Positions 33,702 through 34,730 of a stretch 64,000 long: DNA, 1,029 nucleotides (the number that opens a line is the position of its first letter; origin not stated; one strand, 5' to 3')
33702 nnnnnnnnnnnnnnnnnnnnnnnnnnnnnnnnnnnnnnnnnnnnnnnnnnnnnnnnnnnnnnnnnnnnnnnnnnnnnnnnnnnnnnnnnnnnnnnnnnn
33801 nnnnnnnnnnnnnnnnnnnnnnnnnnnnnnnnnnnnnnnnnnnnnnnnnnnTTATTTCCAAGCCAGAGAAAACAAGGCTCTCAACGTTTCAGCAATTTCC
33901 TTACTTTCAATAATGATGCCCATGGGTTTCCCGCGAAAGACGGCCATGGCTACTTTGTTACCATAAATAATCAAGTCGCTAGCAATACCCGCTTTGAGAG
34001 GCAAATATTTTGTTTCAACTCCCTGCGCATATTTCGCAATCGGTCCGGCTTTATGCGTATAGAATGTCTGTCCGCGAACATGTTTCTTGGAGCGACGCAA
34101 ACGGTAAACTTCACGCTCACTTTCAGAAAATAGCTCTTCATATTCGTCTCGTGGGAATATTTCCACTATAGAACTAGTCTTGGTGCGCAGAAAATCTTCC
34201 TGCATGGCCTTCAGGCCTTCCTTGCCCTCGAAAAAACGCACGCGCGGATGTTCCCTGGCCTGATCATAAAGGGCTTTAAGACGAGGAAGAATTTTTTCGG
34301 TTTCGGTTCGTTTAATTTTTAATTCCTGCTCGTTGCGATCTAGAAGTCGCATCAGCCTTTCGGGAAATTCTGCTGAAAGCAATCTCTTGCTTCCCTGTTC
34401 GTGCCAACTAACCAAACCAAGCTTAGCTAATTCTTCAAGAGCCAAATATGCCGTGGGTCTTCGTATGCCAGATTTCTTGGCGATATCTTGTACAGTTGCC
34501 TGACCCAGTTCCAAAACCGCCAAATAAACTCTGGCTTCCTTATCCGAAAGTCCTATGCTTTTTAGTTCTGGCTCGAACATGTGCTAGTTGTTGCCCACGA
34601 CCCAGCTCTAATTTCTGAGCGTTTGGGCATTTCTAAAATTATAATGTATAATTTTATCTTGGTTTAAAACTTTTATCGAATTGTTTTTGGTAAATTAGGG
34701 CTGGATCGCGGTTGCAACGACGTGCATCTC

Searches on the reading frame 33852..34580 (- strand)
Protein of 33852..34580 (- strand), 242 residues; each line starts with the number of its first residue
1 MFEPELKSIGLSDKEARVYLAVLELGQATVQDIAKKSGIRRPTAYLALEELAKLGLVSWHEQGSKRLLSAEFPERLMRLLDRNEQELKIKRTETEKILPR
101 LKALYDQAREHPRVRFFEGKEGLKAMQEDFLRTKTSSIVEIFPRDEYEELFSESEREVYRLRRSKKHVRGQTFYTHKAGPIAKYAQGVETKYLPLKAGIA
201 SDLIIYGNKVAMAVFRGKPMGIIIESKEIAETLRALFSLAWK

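Call 12: search_protein_families(library=pfam, proteins=[window:33852-34580:-], max_evalue=0.01)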
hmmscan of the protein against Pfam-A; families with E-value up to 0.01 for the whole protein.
window:33852-34580:- (242 aa): 7 families
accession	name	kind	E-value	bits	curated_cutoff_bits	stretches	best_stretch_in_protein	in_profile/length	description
PF01978.25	TrmB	-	4.6e-16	58.9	25.6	1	6-62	1-57/68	Sugar-specific transcriptional regulator TrmB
PF09339.16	HTH_IclR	-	0.00039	20.6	22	1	26-58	16-49/52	IclR helix-turn-helix domain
PF13730.12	HTH_36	-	0.0004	20.6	25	1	10-57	2-55/55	Helix-turn-helix domain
PF12802.13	MarR_2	-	0.00049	20.6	27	1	10-57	2-50/61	MarR family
PF01047.28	MarR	-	0.0036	17.6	24.6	1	24-58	14-48/59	MarR family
PF24033.1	DUF7342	-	0.0049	17.3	31.6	1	17-78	6-68/150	Family of unknown function (DUF7342)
PF13551.12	HTH_29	-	0.0094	16.5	28.1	0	20-71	6-61/64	Winged helix-turn helix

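Call 13: find_homologous_proteins(query=window:33852-34580:-)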
Query window:33852-34580:- (242 aa): 398 proteins with E <= 0.001 among 1494 candidates; the best 120 are listed.
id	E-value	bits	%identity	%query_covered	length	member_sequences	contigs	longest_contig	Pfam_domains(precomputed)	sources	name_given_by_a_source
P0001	2.1e-149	513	99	100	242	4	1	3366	PF01978.26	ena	-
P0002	5.5e-106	371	74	100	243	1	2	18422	PF01978.26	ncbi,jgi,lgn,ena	-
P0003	7.4e-105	368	73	99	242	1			PF01978.26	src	-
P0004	9.4e-94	331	67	99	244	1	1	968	PF01978.26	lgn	-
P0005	2.9e-77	277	55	100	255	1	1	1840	PF01978.26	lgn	-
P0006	3.6e-68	248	52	100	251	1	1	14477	PF01978.26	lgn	-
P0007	5.0e-67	244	49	100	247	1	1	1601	PF01978.26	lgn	-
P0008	7.1e-67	243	50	100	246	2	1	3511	PF01978.26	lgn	-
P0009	4.6e-66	241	48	100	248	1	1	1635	PF01978.26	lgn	-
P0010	2.2e-65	239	49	99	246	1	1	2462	PF01978.26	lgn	-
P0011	2.6e-65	238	49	100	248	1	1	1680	PF01978.26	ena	-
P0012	2.7e-65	238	49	100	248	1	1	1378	PF01978.26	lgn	-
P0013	5.1e-65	237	50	100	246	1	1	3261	PF01978.26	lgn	-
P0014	5.5e-65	237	51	99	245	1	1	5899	PF01978.26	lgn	-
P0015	6.3e-65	237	50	98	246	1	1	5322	PF01978.26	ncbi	-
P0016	6.5e-65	237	49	100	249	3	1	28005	PF01978.26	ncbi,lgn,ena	-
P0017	8.4e-65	237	48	98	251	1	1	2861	PF01978.26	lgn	-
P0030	9.9e-62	227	49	98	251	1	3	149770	PF01978.26,PF24033.2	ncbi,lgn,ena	ncbi:MAG: helix-turn-helix domain-containing protein [Patescibacteria group bacterium]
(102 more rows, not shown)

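Call 14: find_encoding_contigs(protein=P0002, flank=6000, max_places=3)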
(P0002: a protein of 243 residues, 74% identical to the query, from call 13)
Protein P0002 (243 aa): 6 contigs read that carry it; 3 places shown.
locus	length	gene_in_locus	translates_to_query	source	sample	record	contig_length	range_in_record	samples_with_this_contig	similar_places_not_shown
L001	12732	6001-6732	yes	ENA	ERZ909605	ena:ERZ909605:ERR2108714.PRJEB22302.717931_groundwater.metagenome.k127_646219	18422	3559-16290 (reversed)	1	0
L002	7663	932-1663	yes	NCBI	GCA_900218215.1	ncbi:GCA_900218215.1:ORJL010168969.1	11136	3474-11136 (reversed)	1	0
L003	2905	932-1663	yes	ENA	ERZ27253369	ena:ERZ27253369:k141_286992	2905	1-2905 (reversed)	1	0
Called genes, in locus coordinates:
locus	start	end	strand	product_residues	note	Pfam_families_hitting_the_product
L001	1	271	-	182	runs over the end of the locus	PF02163:Peptidase_M50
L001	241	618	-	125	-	PF02163:Peptidase_M50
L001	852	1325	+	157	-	PF00293:NUDIX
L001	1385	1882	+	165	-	PF01668:SmpB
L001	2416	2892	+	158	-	PF05198:IF3_N, PF00707:IF3_C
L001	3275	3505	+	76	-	PF00453:Ribosomal_L20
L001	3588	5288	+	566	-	PF03485:Arg_tRNA_synt_N, PF00750:tRNA-synt_1d, PF09334:tRNA-synt_1g (faint), PF01921:tRNA-synt_1f (weak), PF05746:DALR_1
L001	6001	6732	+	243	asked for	PF01978:TrmB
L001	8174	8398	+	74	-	-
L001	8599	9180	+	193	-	-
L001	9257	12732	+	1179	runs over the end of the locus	PF00133:tRNA-synt_1, PF00300:His_Phos_1, PF00133:tRNA-synt_1, PF09334:tRNA-synt_1g, PF08264:Anticodon_1, PF19302:DUF5915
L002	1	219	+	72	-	?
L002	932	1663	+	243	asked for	PF01978:TrmB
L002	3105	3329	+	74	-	-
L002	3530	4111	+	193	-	-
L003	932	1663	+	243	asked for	PF01978:TrmB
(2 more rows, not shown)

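Call 15: find_encoding_contigs(protein=P0006, flank=6000, max_places=2)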
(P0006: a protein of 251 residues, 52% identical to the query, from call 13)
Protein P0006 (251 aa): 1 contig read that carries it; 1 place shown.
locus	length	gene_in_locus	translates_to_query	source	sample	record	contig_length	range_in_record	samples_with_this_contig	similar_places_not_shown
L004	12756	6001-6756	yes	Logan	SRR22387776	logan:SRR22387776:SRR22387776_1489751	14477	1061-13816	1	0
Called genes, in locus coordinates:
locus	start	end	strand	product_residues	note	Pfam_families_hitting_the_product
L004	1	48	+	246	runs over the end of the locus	PF00535:Glycos_transf_2, PF10111:Glyco_tranf_2_2 (weak), PF13641:Glyco_tranf_2_3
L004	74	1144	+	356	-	PF01087:GalP_UDP_transf, PF16285:DUF4931_N (faint), PF16268:DUF4921, PF02744:GalP_UDP_tr_C (weak)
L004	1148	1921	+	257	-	PF00121:TIM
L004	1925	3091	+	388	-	PF00162:PGK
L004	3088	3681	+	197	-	PF00072:Response_reg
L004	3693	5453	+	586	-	PF01368:DHH, PF02272:DHHA1, PF17768:RecJ_OB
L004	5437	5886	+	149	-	PF00075:RNase_H, PF13456:RVT_3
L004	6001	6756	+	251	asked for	PF01978:TrmB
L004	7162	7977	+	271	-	PF13529:Peptidase_C39_2 (faint)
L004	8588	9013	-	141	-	-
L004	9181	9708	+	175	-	-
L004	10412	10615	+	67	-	-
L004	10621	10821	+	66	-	-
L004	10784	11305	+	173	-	-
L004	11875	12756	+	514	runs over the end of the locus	?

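Call 16: find_encoding_contigs(protein=P0016, flank=6000, max_places=2)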
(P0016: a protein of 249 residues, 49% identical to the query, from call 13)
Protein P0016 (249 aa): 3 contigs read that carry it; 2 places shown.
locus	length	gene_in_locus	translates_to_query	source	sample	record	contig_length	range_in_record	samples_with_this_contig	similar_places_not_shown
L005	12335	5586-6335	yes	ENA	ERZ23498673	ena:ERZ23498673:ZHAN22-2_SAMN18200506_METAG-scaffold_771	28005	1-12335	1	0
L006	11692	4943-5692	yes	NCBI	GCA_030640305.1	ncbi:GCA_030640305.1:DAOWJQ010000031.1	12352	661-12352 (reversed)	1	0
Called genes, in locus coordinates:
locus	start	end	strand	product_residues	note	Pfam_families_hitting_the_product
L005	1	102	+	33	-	?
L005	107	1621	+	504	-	PF16656:Pur_ac_phosph_N (faint), PF19077:Big_13 (faint)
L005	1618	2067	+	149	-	-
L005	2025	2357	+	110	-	-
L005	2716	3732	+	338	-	PF00586:AIRS, PF02769:AIRS_C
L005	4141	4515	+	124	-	-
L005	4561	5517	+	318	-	-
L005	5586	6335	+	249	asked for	PF01978:TrmB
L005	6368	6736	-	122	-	-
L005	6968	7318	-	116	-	-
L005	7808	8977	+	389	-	PF08529:NusA_N, PF00575:S1 (weak), PF13184:KH_NusA_1st, PF26594:KH_NusA_2nd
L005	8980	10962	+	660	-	PF03030:H_PPase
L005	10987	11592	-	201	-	-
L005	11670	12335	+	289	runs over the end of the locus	PF05697:Trigger_N, PF05698:Trigger_C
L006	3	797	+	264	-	?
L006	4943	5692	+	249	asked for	PF01978:TrmB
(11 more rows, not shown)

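Call 35: find_related_loci(query=window:33852-34580:-, collection=genome_contigs, flank=6000)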
Query window:33852-34580:- (242 aa) in genome_contigs; peptide patterns used: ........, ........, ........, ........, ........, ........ (x = any residue, [..] = any of these).
113 stretches matched a pattern; 37 encode a relative of the query (tblastn E <= 1e-3); 37 distinct loci.
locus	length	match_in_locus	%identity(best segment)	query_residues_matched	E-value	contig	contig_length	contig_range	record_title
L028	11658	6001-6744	44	1-241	2e-61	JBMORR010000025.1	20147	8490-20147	MAG: Patescibacteria group bacterium isolate Betzabe_MAG185 MAG185_25, whole genome shotgun sequence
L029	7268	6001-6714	43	5-241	3e-57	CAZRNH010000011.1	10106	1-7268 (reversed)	MAG TPA_asm: uncultured Candidatus Saccharibacteria bacterium isolate SRP090828_co1_102 genome assembly, contig: NODE_12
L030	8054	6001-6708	37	6-242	4e-42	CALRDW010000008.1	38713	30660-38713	MAG: Candidatus Magasanikbacteria bacterium isolate Mag-100m-18 genome assembly, contig: Mag-100m-c120, whole genome sho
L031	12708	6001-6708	37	1-241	2e-39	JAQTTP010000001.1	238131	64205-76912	MAG: Candidatus ainarchaeum sp. isolate STB_43 NODE_110_length_238131_cov_4.816289_Sandtown_B, whole genome shotgun sequ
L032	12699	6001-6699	36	6-242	7e-39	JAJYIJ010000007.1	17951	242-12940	MAG: bacterium isolate DBS2-1.bin118 NODE_5582_length_17951_cov_1.135884, whole genome shotgun sequence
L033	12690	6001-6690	33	6-241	8e-34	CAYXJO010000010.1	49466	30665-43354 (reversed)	MAG TPA_asm: uncultured Gammaproteobacteria bacterium isolate SRP263991_co4_11 genome assembly, contig: NODE_623_length_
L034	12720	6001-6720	30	6-241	2e-33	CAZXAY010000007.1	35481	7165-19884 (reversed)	MAG TPA_asm: uncultured Candidatus Saccharibacteria bacterium isolate SRP011637_co1_138 genome assembly, contig: NODE_24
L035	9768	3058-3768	33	3-242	3e-33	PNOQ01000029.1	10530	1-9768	MAG: Nanoarchaeum sp. isolate SW.3.93 SW_1004260_10530, whole genome shotgun sequence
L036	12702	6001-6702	33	6-242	3e-32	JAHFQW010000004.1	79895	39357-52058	MAG: archaeon isolate nzgw56 NODE_153_length_79896_cov_4.557819, whole genome shotgun sequence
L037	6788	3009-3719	33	3-242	5e-31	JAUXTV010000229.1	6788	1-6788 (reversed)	MAG: Candidatus Woesearchaeota archaeon isolate C13_metabat.bin.27_sub C13_k141_48970, whole genome shotgun sequence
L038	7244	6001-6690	32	6-241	3e-30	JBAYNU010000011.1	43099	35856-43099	MAG: Candidatus Magasanikiibacteriota bacterium isolate SO_2016_LW1_72 scaffold00619_LW64-88_2016, whole genome shotgun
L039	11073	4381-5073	35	1-237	2e-29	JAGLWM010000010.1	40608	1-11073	MAG: Candidatus Pacearchaeota archaeon isolate RS_12_23 ZL285.bin.23.fa_10, whole genome shotgun sequence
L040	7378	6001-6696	31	6-241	2e-28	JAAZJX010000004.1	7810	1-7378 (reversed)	MAG: Candidatus Magasanikiibacteriota bacterium isolate AS22ysBPME_155 2889_AS22, whole genome shotgun sequence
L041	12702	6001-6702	34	9-242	1e-27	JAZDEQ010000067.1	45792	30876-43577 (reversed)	MAG: Candidatus Uhrbacteria bacterium isolate MEGAHIT-group-0.159 k141_6117882, whole genome shotgun sequence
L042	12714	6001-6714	33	6-241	2e-27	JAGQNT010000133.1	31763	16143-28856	MAG: Candidatus Saccharibacteria bacterium isolate HKST-UBA75 k127_2046369, whole genome shotgun sequence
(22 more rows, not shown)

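Call 36: find_encoding_contigs(protein=P0001, flank=6000, max_places=3)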
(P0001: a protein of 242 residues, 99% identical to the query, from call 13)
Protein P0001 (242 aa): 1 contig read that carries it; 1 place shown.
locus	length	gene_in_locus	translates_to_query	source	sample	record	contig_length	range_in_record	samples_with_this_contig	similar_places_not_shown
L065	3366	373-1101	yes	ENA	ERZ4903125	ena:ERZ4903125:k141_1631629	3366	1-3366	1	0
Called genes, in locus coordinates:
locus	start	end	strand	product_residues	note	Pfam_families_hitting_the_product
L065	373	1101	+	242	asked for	PF01978:TrmB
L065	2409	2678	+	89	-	-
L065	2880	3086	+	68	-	-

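Call 37: find_encoding_contigs(protein=P0004, flank=6000, max_places=3)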
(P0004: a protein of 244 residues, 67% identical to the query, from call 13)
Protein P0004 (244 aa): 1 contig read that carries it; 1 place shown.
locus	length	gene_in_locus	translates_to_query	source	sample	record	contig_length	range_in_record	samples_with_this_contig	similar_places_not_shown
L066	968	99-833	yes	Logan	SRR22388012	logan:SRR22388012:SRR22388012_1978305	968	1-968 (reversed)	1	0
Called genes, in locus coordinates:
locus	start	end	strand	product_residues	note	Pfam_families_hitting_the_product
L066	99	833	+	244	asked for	PF01978:TrmB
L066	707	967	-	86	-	?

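Call 38: find_encoding_contigs(protein=P0005, flank=6000, max_places=3)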
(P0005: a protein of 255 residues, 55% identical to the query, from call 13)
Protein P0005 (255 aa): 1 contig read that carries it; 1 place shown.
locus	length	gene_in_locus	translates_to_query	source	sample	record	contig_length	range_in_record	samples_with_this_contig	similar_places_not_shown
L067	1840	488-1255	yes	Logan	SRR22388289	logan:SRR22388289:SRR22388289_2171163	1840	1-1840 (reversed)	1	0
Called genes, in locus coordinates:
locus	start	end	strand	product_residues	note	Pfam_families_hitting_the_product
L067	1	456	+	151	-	?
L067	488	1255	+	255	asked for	PF01978:TrmB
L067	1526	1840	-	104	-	?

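Call 44: find_encoding_contigs(protein=P0014, flank=3000, max_places=2)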
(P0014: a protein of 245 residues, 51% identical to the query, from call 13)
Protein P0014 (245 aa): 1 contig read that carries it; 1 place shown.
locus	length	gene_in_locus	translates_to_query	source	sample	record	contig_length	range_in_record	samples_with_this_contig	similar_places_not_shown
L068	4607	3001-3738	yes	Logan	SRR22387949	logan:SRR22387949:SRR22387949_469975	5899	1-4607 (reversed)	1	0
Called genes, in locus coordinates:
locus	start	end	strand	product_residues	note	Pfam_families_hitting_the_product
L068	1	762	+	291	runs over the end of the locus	PF02811:PHP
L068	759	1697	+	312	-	-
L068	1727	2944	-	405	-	PF22422:MGH1-like_GH, PF01204:Trehalase (weak), PF03200:Glyco_hydro_63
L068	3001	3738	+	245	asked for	PF01978:TrmB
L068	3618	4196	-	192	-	-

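Call 45: find_encoding_contigs(protein=P0008, flank=3000, max_places=2)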
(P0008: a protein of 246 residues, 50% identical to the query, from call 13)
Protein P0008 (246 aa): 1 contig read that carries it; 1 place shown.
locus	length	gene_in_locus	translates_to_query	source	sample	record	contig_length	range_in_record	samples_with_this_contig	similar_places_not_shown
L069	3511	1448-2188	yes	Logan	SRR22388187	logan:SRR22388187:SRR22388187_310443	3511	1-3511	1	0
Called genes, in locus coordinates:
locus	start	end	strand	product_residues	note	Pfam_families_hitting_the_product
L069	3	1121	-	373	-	?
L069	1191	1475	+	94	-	PF04193:PQ-loop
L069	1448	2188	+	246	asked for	PF01978:TrmB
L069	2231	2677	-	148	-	-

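Call 46: find_encoding_contigs(protein=P0013, flank=3000, max_places=2)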
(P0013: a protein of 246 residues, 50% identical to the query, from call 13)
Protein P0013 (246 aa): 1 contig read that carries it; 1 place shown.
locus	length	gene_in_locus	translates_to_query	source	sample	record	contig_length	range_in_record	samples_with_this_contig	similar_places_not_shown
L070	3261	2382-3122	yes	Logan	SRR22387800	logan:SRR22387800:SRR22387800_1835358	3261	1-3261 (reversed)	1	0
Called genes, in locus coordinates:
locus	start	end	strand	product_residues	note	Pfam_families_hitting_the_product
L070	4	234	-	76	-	-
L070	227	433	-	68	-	-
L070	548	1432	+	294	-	PF02811:PHP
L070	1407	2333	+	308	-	PF01180:DHO_dh, PF03060:NMO (weak), PF00977:His_biosynth (weak)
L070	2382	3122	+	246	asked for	PF01978:TrmB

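Call 51: find_encoding_contigs(protein=P0030, flank=3000, max_places=1)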
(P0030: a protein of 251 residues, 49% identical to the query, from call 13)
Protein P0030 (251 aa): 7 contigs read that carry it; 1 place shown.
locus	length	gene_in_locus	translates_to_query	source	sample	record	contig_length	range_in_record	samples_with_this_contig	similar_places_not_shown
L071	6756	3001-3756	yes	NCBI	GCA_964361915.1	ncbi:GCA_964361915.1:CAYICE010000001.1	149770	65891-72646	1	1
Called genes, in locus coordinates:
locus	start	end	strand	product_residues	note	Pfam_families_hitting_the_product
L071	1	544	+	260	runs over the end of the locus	PF04085:MreC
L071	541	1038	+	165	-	-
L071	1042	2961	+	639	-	PF03717:PBP_dimer, PF00905:Transpeptidase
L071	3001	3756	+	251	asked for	PF01978:TrmB, PF24033:DUF7342 (faint)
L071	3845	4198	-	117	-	-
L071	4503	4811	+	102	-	-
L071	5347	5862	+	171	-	-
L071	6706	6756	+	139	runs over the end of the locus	-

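Call 52: find_encoding_contigs(protein=P0015, flank=3000, max_places=1)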
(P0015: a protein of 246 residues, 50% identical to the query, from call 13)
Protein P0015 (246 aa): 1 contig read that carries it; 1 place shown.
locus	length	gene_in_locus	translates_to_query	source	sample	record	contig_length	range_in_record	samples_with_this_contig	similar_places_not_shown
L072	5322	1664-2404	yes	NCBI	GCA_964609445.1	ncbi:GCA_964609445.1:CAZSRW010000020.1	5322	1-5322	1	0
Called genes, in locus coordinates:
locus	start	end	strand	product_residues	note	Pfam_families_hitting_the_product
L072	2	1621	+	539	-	?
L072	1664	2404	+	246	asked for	PF01978:TrmB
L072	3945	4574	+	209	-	-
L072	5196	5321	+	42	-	?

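Call 53: find_encoding_contigs(protein=P0017, flank=3000, max_places=1)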
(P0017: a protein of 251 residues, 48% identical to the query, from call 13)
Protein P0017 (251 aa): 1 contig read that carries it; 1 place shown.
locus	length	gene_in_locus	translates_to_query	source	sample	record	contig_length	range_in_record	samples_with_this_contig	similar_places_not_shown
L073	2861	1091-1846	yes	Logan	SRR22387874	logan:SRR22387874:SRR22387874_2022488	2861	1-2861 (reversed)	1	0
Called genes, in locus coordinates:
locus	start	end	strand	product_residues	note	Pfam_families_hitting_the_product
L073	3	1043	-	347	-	?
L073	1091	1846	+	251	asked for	PF01978:TrmB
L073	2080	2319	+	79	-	-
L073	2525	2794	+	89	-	PF01541:GIY-YIG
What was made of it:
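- Genes flanking the pair differ between lineages (calls 14, 15, 38, 51-53), so the pair itself is what is conserved.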

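Call 70: find_related_loci(query=window:33852-34580:-, collection=viral_contigs, flank=2500)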
Query window:33852-34580:- (242 aa) in viral_contigs; peptide patterns used: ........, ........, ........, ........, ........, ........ (x = any residue, [..] = any of these).
23 stretches matched a pattern, but none encodes a relative of the query by tblastn (E <= 1e-3).
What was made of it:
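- Tried and rejected: Nothing (call 70).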

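Call 74: search_solved_structures(query=window:33852-34580:-, max_evalue=0.01)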
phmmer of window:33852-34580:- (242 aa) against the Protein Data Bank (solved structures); distinct sequences matched with E-value up to 0.01: 0.
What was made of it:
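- Tried and rejected: No hit (call 74).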

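Call 81: predict_structure(alignment_id=A3)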
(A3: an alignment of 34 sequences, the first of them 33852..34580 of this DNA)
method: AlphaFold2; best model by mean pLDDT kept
length: 242 residues; sequences in the alignment: 34
mean_pLDDT: 92.2   pTM: 0.60
mean pLDDT of the five models: 92.2, 91.9, 91.5, 91.4, 90.9
residues with pLDDT >= 90: 187; 70-90: 54; 50-70: 1; < 50: 0
segments of 3 or more residues with pLDDT < 50: none
pLDDT, mean of each block of 10 residues (from residue 1): 89 96 96 97 97 94 94 87 88 93 80 94 97 94 93 95 91 93 82 81 95 93 96 96 94
secondary structure, 60 per line:
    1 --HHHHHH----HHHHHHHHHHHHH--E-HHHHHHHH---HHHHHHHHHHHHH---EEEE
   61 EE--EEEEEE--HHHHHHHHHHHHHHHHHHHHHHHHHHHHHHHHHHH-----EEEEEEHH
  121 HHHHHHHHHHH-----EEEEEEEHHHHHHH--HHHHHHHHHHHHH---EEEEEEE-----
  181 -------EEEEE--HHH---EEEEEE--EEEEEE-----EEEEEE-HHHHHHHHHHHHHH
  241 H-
elements in order: H3-8 H13-25 H30-37 H41-53 E57-62 E65-70 H73-107 E113-118 H119-131 E137-143 H144-150 H153-165 E169-175 E188-192 E201-206 E209-214 E220-225 H227-241

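Call 83: fold_search(model_id=the predicted structure, library=pdb)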
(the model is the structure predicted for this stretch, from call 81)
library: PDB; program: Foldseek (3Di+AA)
matches with E <= 10: 1513; with E <= 0.001: 75
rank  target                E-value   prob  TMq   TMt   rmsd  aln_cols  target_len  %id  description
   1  5bqt_A                2.7e-13  1.00  0.40  0.38  10.2       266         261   17  Structure of TrmBL2, an archaeal chromatin protein, shows a novel mode of DNA binding. (released 2015-09-02)
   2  5box_A                4.8e-13  1.00  0.40  0.37  11.5       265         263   19  Structure of TrmBL2, an archaeal chromatin protein, shows a novel mode of DNA binding. (released 2015-09-02)
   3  5bpd_D                9.5e-13  1.00  0.37  0.35  13.8       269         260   18  Structure of TrmBL2, an archaeal chromatin protein, shows a novel mode of DNA binding. (released 2015-09-02)
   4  5bpd_B                1.4e-12  1.00  0.40  0.38  11.2       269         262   16  Structure of TrmBL2, an archaeal chromatin protein, shows a novel mode of DNA binding. (released 2015-09-02)
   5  5bqt_B                2.9e-12  1.00  0.39  0.38  10.2       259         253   19  Structure of TrmBL2, an archaeal chromatin protein, shows a novel mode of DNA binding. (released 2015-09-02)
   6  5bpd_C                4.5e-12  1.00  0.37  0.34  13.5       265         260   18  Structure of TrmBL2, an archaeal chromatin protein, shows a novel mode of DNA binding. (released 2015-09-02)
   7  5bpi_D                7.4e-12  1.00  0.40  0.38  13.4       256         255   18  Structure of TrmBL2, an archaeal chromatin protein, shows a novel mode of DNA binding. (released 2015-09-02)
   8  5bpi_C                3.3e-11  1.00  0.39  0.37  13.7       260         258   19  Structure of TrmBL2, an archaeal chromatin protein, shows a novel mode of DNA binding. (released 2015-09-02)
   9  3qph_A                5.7e-10  1.00  0.34  0.26  14.3       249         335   14  The three-dimensional structure of TrmB, a global transcriptional regulator of the hyperthermophilic archaeon Pyrococc (released 2012-05-30)
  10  5aip_A                4.7e-05  1.00  0.28  0.46  14.3       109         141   26  Crystal structure of NadR in complex with 4-hydroxyphenylacetate (released 2016-03-02)
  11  7l1i                  5.7e-05  1.00  0.28  0.39  16.3       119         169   19  Crystal structure of the MarR family transcriptional regulator from Acineotobacter baumannii bound to Indole 3 acetic ac (released 2022-02-09)
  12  5aiq_B                1.4e-04  1.00  0.26  0.46  16.6       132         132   24  Crystal structure of ligand-free NadR (released 2016-03-02)
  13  9u7b_A                1.6e-04  1.00  0.26  0.42  14.5       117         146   20  Crystal structure of Rv0042c (released 2026-03-25)
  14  5aip_B                1.6e-04  1.00  0.26  0.47  15.4       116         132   24  Crystal structure of NadR in complex with 4-hydroxyphenylacetate (released 2016-03-02)
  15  1sfx_A                1.7e-04  1.00  0.31  0.65   4.1        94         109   26  X-ray crystal structure of putative HTH transcription regulator from Archaeoglobus fulgidus (released 2004-08-03)
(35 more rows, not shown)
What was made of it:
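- On Regulated cis-antisense RNA to a regulator gene (AspocR-like): The partner has a TrmBL2-like fold (call 83).
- Tried and rejected: A fold search was needed (call 83).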
